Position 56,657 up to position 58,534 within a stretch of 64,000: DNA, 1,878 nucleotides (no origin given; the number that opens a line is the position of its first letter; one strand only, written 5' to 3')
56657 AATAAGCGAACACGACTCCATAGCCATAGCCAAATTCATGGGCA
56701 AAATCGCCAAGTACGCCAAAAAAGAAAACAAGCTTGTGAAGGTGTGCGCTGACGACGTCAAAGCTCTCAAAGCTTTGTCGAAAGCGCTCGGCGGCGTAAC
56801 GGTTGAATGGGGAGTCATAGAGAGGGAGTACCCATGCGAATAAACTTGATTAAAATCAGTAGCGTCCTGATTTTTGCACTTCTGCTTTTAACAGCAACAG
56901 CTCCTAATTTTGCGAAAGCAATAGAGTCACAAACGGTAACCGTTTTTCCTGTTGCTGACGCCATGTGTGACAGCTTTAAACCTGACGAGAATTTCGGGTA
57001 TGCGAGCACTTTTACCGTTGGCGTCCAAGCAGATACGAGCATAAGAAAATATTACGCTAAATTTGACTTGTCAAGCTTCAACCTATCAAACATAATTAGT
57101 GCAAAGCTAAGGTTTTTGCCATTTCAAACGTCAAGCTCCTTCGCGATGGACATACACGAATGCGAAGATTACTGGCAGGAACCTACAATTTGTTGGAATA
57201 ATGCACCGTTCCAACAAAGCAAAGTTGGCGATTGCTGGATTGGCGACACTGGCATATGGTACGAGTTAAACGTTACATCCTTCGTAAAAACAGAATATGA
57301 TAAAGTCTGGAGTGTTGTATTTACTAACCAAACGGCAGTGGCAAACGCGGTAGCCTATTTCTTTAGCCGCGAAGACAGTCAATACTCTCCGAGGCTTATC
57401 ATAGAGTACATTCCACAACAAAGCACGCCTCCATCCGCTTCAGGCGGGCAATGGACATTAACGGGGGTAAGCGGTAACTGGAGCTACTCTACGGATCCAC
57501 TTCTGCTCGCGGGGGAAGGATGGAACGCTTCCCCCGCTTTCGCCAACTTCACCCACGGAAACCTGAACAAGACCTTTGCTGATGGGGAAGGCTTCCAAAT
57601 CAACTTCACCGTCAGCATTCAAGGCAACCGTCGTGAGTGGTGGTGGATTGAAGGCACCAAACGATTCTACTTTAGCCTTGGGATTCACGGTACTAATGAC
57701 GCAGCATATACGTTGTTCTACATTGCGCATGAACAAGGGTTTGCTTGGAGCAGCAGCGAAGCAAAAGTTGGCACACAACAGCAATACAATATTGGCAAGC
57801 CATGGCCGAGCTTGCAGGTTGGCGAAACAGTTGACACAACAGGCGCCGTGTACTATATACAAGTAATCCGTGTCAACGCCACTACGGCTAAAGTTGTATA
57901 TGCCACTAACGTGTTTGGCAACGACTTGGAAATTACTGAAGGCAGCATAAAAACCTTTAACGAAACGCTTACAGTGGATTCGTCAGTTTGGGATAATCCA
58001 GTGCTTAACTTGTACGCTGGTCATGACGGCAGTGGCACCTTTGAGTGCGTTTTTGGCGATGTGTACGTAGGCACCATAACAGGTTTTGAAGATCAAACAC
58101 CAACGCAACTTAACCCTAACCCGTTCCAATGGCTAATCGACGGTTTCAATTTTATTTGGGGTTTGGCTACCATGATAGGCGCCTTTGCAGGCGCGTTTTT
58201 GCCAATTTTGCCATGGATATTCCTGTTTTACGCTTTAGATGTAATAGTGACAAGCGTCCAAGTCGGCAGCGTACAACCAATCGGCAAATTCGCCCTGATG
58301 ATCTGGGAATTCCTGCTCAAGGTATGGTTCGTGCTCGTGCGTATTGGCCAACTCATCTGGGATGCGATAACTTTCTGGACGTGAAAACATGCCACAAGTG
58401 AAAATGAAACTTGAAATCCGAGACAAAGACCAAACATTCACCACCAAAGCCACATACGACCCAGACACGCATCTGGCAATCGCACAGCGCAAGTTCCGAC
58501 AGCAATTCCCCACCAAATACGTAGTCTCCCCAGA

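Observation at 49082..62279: ~13.2-kb integrated element in tRNA-Ala(CGC) bounded by a perfect 44-bp direct repeat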

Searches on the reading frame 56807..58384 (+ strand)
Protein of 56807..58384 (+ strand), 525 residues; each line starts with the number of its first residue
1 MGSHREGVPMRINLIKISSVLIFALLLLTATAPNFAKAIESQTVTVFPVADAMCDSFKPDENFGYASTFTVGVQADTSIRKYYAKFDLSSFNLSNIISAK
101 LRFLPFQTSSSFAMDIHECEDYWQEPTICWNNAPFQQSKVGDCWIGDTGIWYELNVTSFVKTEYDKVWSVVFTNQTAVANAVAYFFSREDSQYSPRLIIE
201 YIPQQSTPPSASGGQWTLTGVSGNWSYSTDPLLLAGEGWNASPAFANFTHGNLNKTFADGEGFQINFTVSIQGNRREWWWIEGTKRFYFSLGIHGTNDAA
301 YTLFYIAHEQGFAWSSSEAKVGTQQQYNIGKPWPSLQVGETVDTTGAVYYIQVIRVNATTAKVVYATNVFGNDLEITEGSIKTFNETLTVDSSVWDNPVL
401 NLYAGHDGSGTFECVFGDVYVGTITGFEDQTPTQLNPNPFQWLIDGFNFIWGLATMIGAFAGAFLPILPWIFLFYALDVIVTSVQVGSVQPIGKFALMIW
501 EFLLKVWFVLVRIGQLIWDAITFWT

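Call 8: search_protein_families(library=pfam, max_evalue=0.01, proteins=[window:56807-58384:+])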
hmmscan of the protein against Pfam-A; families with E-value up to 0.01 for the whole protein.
window:56807-58384:+ (525 aa): 1 family
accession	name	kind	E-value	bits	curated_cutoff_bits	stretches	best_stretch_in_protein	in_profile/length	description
PF24517.2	CBM96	-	7.6e-24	84.8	26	1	43-200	2-163/164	Carbohydrate-binding module family 96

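Call 17: search_protein_families(library=phrogs, max_evalue=0.01, proteins=[window:56807-58384:+])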
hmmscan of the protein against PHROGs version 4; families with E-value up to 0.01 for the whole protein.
window:56807-58384:+ (525 aa): 1 family
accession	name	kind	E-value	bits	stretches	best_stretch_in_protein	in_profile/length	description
phrog_11333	-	unknown function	4.9e-10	37.3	1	42-206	647-820/4401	-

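Call 20: search_dna_similar(query=window:56807-58384:+, collection=phages, mode=protein, max_evalue=0.01, max_rows=20)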
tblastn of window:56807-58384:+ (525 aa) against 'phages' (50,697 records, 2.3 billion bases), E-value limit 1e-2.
Records with a match: 1; places in all: 1; records where one place covers at least 80% of the query: 0.
Best place of each record, by identity: <60% 1.
By first word of the organism name: Listeria 1.
By host as written in the record: Listeria innocua ATCC 51742 1.
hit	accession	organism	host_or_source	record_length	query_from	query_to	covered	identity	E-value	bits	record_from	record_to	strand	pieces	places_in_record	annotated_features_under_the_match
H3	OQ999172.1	Listeria phage LIS04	Listeria innocua ATCC 51742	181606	40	218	34%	26.5%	8e-4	49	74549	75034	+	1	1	pectin lyase fold/virulence factor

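Call 29: find_homologous_proteins(query=window:56807-58384:+)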
Query window:56807-58384:+ (525 aa): 12 proteins with E <= 0.001 among 8000 candidates.
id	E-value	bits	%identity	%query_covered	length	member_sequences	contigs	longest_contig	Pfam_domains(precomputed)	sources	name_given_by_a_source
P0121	0.0e+0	1217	100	100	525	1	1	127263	PF24517.3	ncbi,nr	ncbi:MAG: DNRLRE domain-containing protein [Candidatus Bathyarchaeota archaeon]|nr:DNRLRE domain-con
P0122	7.0e-200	683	64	90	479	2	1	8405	PF24517.3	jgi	-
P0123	1.0e-194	666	61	96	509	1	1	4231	PF24517.3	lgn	-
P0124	1.7e-184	633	56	100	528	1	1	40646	PF24517.3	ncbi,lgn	-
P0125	5.0e-128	446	63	62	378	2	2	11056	-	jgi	-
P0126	2.6e-125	437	62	59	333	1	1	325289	-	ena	-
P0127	3.2e-125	437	62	59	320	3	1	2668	-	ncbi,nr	ncbi:MAG: hypothetical protein NWF09_09880 [Candidatus Bathyarchaeota archaeon]|nr:hypothetical prot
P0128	3.3e-122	427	60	59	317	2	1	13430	-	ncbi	ncbi:MAG: hypothetical protein ACQXXG_09045 [Candidatus Bathyarchaeia archaeon]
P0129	3.7e-116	407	62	56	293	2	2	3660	-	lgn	-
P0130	6.8e-110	386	56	59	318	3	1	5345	-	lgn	-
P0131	7.8e-105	370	54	59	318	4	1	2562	-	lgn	-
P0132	2.1e-52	197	37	59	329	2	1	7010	-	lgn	-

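Call 55: predict_structure(alignment_id=A4)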
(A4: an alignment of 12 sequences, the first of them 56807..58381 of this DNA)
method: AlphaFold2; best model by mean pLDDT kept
length: 525 residues; sequences in the alignment: 12
mean_pLDDT: 53.7   pTM: 0.39
mean pLDDT of the five models: 53.7, 51.8, 51.7, 49.6, 45.2
residues with pLDDT >= 90: 0; 70-90: 74; 50-70: 232; < 50: 219
segments of 3 or more residues with pLDDT < 50: 1-16, 31-39, 49-79, 106-109, 121-136, 176-192, 204-224, 226-231, 238-242, 273-285, 296-343, 370-376, 433-445, 523-525
pLDDT, mean of each block of 10 residues (from residue 1): 38 50 61 41 57 31 25 34 59 77 57 66 37 51 62 79 69 52 37 61 43 37 46 51 54 77 75 44 47 50 41 28 25 34 56 79 65 45 62 69 59 68 78 45 52 52 53 66 59 63 68 63 45
secondary structure, 60 per line:
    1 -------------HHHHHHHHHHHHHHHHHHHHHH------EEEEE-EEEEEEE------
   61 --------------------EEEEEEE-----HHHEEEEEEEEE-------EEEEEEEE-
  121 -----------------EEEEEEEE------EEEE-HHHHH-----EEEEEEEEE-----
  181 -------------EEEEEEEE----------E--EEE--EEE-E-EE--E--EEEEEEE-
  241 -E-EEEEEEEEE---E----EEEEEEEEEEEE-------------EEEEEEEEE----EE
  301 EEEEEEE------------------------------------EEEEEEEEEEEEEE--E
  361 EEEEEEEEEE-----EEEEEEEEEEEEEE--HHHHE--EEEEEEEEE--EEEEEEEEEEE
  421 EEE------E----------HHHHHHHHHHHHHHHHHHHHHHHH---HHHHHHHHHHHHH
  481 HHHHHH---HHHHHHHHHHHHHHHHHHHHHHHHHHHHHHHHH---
elements in order: H14-35 E42-46 E48-54 E81-87 E96-104 E112-119 E138-145 E152-155 H157-161 E167-175 E194-201 E215-217 E220-222 E233-239 E244-252 E261-272 E286-294 E299-307 E344-357 E360-370 E376-389 H392-395 E399-407 E410-423 H441-464 H468-486 H490-522

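Call 57: fold_search(model_id=the predicted structure, library=pdb)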
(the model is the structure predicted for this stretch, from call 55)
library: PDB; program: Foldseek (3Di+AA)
matches with E <= 10: 1244; with E <= 0.001: 39
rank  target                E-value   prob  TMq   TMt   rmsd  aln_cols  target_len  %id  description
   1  5vqf_C                3.0e-06  1.00  0.20  0.29  23.2       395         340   10  Crystal Structure of pro-TGF-beta 1 (released 2017-11-15)
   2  5vqf_A                1.3e-05  1.00  0.20  0.30  26.1       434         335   11  Crystal Structure of pro-TGF-beta 1 (released 2017-11-15)
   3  5vqf_B                1.8e-05  1.00  0.20  0.31  21.6       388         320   10  Crystal Structure of pro-TGF-beta 1 (released 2017-11-15)
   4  5vqf_D                1.9e-05  1.00  0.20  0.30  22.9       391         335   10  Crystal Structure of pro-TGF-beta 1 (released 2017-11-15)
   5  8vsc_B                1.9e-05  1.00  0.19  0.30  27.8       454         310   10  L-TGF-b1/GARP (released 2024-09-11)
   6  9vjj_B                5.5e-05  1.00  0.18  0.29  22.8       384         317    9  Crystal Structure of human Latent TGF-beta1 in complex with SOF10 (released 2026-02-04)
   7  8fxs_A                5.7e-05  1.00  0.18  0.30  18.4       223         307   14  Crystal structure of human pro-TGF-beta2 in complex with Nb9 (released 2023-06-21)
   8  8wab_A                6.1e-05  1.00  0.22  0.58   6.7       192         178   18  Crystal structure of a chondroitin sulfate-binding carbohydrate binding module of a chondroitinase (released 2024-01-17)
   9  9vjj_A                6.7e-05  1.00  0.18  0.30  17.3       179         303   11  Crystal Structure of human Latent TGF-beta1 in complex with SOF10 (released 2026-02-04)
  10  5vqp_A                1.1e-04  1.00  0.19  0.29  22.0       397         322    9  Crystal structure of human pro-TGF-beta1 (released 2017-11-15)
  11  4h3w_B                1.1e-04  0.99  0.18  0.27  16.8       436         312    6  Crystal structure of a putative secreted protein (BDI_1231) from Parabacteroides distasonis ATCC 8503 at 2.00 A resolu (released 2012-11-14)
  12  8wab_B                1.3e-04  1.00  0.22  0.59   6.1       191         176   16  Crystal structure of a chondroitin sulfate-binding carbohydrate binding module of a chondroitinase (released 2024-01-17)
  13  6gff_E                1.3e-04  1.00  0.19  0.41  14.9       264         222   11  Structure of GARP (LRRC32) in complex with latent TGF-beta1 and MHG-8 Fab (released 2018-11-07)
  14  6gff_C                1.5e-04  1.00  0.19  0.43  15.5       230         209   11  Structure of GARP (LRRC32) in complex with latent TGF-beta1 and MHG-8 Fab (released 2018-11-07)
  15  4xup_A                1.6e-04  0.94  0.15  0.22  19.1       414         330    8  Structure of the N-terminal CBM22-1-CBM22-2 tandem domain from Paenibacillus barcinonensis Xyn10C (released 2015-06-03)
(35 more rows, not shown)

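Call 74: fold_search(model_id=the predicted structure, library=viral)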
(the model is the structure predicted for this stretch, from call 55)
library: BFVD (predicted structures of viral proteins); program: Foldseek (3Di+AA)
matches with E <= 10: 1391; with E <= 0.001: 65
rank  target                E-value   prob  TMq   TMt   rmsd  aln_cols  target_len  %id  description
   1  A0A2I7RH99            3.7e-06  1.00  0.23  0.16  10.1       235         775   15  (no name in the UniProt tables at hand)
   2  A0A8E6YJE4            5.3e-06  0.94  0.14  0.14  25.8       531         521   11  Tail protein [Enterococcus phage vB_EfaS_785CS]
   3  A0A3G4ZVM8            5.6e-06  1.00  0.22  0.33  16.8       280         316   11  Alginate lyase 2 domain-containing protein [Edafosvirus sp.]
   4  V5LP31                8.9e-06  1.00  0.21  0.18  27.1       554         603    9  (no name in the UniProt tables at hand)
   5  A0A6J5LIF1            3.0e-05  1.00  0.18  0.29  21.3       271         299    9  Uncharacterized protein [uncultured Caudovirales phage]
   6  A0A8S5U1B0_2          3.0e-05  0.85  0.14  0.08  33.2       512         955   11  Minor structural protein 4 [Siphoviridae sp. cttuu15]
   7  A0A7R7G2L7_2          3.1e-05  0.97  0.17  0.09  22.4       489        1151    9  (no name in the UniProt tables at hand)
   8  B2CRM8                4.3e-05  0.60  0.12  0.15  22.7       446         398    8  Uncharacterized protein [Betalipothrixvirus uzonense]
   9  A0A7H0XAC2            4.5e-05  1.00  0.21  0.28   6.5       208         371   14  (no name in the UniProt tables at hand)
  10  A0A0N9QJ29            4.8e-05  0.96  0.18  0.13  19.3       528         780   10  Glycosyl hydrolase family 16 [Chrysochromulina ericina virus CeV-01B]
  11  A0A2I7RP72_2          4.8e-05  0.85  0.15  0.11  20.6       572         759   10  (no name in the UniProt tables at hand)
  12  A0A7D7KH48            6.6e-05  1.00  0.20  0.17   4.7       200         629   10  Uncharacterized protein [Alteromonas phage ZP6]
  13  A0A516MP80            1.0e-04  0.30  0.10  0.12  24.2       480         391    8  (no name in the UniProt tables at hand)
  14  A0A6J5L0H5            1.1e-04  1.00  0.20  0.38  22.3       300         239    9  Uncharacterized protein [uncultured Caudovirales phage]
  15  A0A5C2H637            1.1e-04  0.23  0.10  0.06  28.8       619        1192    9  BIG2 domain-containing protein [Enterococcus phage PEf771]
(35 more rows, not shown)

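Call 78: find_encoding_contigs(protein=P0124, flank=10000, max_places=3)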
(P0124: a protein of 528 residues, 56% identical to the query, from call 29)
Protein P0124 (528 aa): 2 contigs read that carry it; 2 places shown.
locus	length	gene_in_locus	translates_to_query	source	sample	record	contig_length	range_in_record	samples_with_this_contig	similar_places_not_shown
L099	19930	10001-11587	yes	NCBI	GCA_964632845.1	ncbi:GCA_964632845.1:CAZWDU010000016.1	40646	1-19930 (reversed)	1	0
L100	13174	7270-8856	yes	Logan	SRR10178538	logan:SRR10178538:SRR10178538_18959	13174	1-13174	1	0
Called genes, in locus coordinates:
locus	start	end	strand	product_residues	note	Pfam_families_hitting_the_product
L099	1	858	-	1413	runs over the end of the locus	-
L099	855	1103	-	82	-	-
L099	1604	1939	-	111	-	-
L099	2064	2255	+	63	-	-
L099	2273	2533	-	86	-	-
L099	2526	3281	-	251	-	-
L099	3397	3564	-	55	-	-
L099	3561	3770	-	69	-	-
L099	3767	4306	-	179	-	-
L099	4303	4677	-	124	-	-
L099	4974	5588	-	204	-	-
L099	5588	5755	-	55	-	-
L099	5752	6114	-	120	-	-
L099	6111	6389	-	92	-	-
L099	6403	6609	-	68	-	-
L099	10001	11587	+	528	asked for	PF24517:CBM96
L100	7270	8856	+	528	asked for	PF24517:CBM96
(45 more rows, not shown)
